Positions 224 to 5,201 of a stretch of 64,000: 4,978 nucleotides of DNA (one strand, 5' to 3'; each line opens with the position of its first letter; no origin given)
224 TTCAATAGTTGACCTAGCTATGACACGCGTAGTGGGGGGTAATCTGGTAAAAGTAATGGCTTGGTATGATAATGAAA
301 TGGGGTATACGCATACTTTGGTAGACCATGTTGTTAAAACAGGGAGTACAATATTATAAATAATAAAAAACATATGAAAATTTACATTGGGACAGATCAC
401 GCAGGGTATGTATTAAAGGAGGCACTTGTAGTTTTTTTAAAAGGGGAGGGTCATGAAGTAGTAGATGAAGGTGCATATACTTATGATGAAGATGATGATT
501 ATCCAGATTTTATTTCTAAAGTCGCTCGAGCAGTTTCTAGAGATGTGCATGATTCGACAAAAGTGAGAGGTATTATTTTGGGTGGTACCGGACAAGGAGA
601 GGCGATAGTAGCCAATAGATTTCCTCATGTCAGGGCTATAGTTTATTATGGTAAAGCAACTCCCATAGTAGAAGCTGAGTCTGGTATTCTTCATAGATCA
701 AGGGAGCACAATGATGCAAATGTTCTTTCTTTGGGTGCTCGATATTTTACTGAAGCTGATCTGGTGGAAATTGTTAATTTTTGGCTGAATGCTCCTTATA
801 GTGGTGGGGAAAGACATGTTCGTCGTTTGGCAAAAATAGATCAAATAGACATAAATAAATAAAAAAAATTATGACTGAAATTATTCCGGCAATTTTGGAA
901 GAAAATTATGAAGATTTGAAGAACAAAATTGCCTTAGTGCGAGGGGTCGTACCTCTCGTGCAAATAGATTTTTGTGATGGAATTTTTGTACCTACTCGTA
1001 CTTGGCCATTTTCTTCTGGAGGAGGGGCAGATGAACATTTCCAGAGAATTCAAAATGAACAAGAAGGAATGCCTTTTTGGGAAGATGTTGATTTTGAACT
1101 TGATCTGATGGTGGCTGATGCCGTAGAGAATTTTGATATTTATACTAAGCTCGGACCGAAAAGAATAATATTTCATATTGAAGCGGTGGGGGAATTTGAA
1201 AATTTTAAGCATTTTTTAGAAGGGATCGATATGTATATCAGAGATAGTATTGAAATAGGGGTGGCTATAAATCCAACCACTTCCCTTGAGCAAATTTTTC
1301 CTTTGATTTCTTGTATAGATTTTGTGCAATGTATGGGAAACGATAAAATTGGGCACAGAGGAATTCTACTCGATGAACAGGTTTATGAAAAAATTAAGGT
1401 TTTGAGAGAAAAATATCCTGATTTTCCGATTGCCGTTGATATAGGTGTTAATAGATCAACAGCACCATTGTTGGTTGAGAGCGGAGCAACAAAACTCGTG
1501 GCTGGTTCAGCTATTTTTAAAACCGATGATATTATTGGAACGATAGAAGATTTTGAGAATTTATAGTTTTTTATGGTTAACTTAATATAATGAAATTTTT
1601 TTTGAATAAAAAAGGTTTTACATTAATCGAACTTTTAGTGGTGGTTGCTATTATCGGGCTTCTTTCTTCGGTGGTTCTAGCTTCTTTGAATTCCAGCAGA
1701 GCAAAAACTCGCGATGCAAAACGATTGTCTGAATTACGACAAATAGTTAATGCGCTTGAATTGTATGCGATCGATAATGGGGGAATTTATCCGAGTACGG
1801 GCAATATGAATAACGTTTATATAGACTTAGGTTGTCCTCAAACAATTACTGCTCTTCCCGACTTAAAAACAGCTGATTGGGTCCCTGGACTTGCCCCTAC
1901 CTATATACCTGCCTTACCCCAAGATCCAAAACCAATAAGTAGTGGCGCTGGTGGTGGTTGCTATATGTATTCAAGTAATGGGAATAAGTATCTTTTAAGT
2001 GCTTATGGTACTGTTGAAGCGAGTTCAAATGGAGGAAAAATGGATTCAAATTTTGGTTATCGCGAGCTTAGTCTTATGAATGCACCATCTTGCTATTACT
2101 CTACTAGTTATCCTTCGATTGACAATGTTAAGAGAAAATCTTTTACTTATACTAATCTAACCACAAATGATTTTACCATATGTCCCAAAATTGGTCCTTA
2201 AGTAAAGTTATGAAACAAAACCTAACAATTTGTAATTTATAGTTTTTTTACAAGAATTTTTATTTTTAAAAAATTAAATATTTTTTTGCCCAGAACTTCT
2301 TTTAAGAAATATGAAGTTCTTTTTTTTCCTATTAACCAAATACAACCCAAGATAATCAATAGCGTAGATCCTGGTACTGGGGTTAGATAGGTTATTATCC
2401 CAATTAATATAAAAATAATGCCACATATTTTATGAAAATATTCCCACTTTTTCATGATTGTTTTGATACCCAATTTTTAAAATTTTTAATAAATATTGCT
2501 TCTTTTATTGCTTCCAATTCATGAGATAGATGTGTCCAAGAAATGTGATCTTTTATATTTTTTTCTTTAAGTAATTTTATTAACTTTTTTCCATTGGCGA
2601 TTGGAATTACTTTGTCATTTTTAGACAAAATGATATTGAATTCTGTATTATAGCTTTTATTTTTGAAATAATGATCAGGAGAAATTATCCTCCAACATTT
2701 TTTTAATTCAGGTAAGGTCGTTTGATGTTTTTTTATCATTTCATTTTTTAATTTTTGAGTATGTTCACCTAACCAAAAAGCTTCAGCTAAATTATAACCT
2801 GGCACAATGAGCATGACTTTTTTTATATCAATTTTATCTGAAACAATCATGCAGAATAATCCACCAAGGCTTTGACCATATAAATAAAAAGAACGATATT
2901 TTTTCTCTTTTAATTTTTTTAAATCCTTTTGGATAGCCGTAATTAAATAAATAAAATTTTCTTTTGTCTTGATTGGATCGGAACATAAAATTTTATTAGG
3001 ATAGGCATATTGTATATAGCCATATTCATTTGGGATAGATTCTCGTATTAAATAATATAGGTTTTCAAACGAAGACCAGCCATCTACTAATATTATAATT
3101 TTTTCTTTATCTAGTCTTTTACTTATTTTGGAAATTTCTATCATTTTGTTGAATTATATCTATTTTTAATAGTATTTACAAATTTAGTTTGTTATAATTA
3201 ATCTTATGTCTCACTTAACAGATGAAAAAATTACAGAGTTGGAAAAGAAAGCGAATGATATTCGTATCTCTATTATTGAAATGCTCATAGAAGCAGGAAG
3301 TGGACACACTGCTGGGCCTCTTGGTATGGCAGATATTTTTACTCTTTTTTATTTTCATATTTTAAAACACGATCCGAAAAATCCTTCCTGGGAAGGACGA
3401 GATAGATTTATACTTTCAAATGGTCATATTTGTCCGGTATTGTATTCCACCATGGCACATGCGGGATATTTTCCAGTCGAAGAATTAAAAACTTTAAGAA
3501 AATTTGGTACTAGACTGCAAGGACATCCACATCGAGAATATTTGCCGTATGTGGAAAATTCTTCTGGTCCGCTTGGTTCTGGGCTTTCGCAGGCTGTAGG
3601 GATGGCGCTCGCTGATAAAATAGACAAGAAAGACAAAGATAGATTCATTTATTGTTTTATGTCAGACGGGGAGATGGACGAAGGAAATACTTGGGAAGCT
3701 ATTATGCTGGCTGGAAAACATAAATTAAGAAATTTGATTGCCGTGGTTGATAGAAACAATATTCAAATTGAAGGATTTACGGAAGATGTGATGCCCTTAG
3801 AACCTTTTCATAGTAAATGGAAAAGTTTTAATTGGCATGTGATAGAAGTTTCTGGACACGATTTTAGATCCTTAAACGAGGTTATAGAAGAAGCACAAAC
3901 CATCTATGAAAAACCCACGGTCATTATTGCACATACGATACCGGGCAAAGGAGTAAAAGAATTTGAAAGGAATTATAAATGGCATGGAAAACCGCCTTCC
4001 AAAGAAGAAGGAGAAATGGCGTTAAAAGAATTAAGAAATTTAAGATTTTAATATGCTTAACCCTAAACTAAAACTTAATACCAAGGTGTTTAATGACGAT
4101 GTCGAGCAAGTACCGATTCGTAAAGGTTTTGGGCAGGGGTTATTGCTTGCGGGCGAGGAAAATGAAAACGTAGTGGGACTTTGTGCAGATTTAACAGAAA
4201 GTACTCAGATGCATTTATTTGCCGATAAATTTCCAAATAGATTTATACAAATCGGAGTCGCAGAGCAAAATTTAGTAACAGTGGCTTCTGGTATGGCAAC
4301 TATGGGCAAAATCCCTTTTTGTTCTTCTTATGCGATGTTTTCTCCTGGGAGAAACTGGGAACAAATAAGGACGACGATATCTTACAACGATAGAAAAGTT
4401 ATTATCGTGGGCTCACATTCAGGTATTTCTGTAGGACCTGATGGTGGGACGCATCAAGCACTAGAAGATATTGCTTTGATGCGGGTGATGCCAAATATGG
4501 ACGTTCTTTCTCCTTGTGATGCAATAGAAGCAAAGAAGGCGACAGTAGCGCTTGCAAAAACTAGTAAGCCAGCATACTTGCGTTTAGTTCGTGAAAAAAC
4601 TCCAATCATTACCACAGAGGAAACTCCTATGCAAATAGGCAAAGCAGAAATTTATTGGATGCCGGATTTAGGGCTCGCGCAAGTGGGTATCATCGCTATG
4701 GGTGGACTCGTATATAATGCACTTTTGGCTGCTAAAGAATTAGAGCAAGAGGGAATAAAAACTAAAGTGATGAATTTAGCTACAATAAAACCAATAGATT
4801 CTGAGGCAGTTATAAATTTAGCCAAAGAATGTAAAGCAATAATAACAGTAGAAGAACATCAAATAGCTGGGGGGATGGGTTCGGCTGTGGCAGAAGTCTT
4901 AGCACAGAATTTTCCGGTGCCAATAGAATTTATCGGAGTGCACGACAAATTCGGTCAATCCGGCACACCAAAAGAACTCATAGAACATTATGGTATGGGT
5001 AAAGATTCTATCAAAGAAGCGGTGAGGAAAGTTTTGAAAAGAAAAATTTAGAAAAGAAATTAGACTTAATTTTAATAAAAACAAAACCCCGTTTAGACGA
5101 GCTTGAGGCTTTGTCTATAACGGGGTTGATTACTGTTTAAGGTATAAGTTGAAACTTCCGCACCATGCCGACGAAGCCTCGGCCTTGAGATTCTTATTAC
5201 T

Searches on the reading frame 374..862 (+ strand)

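Call 33: search_protein_families(library=pfam, proteins=[window:374-862:+], max_evalue=0.000001)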
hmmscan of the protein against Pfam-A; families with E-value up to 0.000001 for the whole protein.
window:374-862:+ (162 aa): 1 family
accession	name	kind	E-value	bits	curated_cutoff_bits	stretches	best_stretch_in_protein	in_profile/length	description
PF02502.23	LacAB_rpiB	-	5.1e-37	127.4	24.7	1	3-155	1-138/138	Ribose/Galactose Isomerase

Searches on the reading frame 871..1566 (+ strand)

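Call 33: search_protein_families(library=pfam, proteins=[window:871-1566:+], max_evalue=0.000001)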
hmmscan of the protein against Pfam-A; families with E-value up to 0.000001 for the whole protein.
window:871-1566:+ (231 aa): 1 family
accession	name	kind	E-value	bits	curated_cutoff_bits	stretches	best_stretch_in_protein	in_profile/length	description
PF00834.25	Ribul_P_3_epim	-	6.7e-20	71.8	21.1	1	4-216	2-198/198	Ribulose-phosphate 3 epimerase family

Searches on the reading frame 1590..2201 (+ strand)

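Call 33: search_protein_families(library=pfam, proteins=[window:1590-2201:+], max_evalue=0.000001)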
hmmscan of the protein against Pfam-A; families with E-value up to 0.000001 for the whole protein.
window:1590-2201:+ (203 aa): 1 family
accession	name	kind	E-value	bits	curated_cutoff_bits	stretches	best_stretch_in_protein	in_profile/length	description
PF07963.17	N_methyl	-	2.3e-08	33.7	21.2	1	6-30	3-27/27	Prokaryotic N-terminal methylation motif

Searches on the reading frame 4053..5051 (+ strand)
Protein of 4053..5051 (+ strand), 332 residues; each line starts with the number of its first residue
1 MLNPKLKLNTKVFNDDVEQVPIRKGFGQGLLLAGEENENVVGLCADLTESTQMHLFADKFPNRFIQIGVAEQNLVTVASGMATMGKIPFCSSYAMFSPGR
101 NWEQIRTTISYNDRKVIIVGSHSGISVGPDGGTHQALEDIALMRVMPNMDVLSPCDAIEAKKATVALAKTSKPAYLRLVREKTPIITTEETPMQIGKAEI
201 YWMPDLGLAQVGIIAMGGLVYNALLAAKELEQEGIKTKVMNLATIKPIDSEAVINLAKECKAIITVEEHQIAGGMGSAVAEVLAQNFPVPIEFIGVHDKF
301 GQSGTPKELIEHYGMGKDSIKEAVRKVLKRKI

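Call 33: search_protein_families(library=pfam, proteins=[window:4053-5051:+], max_evalue=0.000001)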
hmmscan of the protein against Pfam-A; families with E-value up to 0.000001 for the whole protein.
window:4053-5051:+ (332 aa): 3 families
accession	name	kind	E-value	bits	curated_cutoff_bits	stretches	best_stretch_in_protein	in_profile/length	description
PF02779.29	Transket_pyr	-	2.9e-40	138.2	27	1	19-183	2-172/174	Transketolase, pyrimidine binding domain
PF02780.25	Transketolase_C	-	1.2e-26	93.5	25.9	1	210-320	11-124/124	Transketolase, C-terminal domain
PF17147.9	PFOR_II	-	1.2e-07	32.5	27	1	209-294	1-89/102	Pyruvate:ferredoxin oxidoreductase core domain II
